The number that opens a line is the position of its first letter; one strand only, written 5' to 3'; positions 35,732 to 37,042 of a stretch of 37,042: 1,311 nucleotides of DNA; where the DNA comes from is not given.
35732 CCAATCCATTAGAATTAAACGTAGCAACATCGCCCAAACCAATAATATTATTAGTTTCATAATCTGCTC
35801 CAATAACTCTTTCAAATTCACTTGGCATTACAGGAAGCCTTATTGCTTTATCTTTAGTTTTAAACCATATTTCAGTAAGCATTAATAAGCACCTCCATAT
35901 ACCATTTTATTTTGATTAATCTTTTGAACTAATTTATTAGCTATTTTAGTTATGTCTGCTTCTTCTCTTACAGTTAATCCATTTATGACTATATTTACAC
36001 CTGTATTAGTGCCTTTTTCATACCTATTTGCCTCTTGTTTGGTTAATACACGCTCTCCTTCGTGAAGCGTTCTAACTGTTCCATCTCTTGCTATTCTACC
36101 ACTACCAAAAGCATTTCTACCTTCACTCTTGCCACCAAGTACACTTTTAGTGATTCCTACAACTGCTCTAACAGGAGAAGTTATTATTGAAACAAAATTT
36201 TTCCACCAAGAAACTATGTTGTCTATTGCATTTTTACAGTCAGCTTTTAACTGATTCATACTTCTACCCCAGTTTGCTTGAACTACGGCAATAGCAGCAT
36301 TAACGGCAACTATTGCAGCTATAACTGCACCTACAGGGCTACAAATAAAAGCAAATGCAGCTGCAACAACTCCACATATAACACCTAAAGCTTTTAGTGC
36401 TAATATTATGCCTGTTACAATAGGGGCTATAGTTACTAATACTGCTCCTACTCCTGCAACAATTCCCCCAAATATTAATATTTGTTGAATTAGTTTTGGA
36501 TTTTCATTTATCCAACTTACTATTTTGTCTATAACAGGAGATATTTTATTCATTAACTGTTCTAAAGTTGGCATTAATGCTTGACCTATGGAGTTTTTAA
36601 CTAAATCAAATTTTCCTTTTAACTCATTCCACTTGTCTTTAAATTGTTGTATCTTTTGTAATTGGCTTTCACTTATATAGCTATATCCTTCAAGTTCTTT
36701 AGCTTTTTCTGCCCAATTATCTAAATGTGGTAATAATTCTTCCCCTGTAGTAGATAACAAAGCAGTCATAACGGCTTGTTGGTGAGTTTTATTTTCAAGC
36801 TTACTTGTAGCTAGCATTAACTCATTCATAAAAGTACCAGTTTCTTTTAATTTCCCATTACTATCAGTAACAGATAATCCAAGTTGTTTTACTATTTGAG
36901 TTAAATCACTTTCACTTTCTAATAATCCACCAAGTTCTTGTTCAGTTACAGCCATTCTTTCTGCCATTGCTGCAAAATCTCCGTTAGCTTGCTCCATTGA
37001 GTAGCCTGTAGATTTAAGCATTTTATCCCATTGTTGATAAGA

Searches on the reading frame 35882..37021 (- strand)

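Call 87: search_protein_families(library=phrogs, proteins=[window:35882-37021:-], max_evalue=0.00001)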
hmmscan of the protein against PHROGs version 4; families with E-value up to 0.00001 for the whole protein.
window:35882-37021:- (379 aa): 29 families (the best 25 are shown)
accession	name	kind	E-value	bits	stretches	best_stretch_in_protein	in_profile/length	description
phrog_28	-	tail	6.8e-26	92.1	1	44-274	463-696/1228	tail length tape measure protein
phrog_58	-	tail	1.7e-22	80.7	1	3-368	436-722/1544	tail length tape measure protein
phrog_991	-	tail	3e-22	79.1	1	3-373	431-919/1966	tail length tape measure protein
phrog_1533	-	tail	7.8e-21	74.4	1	44-268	432-682/1688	tail length tape measure protein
phrog_1272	-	tail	1.7e-20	73.5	1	2-278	393-706/1606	tail length tape measure protein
phrog_8125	-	tail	2.7e-20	73.9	1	37-245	150-353/578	tail length tape measure protein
phrog_8462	-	tail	5.9e-20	72.5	1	41-297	132-370/672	tail length tape measure protein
phrog_2276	-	tail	3.5e-15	56.7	1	5-293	124-421/673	tail length tape measure protein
phrog_2013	-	tail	4.1e-14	53.2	1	22-211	130-308/657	lytic tail protein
phrog_3981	-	tail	6.3e-14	53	1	28-363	110-423/584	tail length tape measure protein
phrog_3824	-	unknown function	1.6e-12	48.2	1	19-246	117-323/750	-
phrog_4200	-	tail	7.3e-12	45.6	1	18-276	8-261/732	tail length tape measure protein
phrog_5218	-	unknown function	3.3e-10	39.7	1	7-254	408-660/1599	-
phrog_33570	-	unknown function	7.4e-10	38.9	1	304-373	613-682/686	-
phrog_13338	-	unknown function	3.8e-09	36.4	1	37-244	116-297/903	-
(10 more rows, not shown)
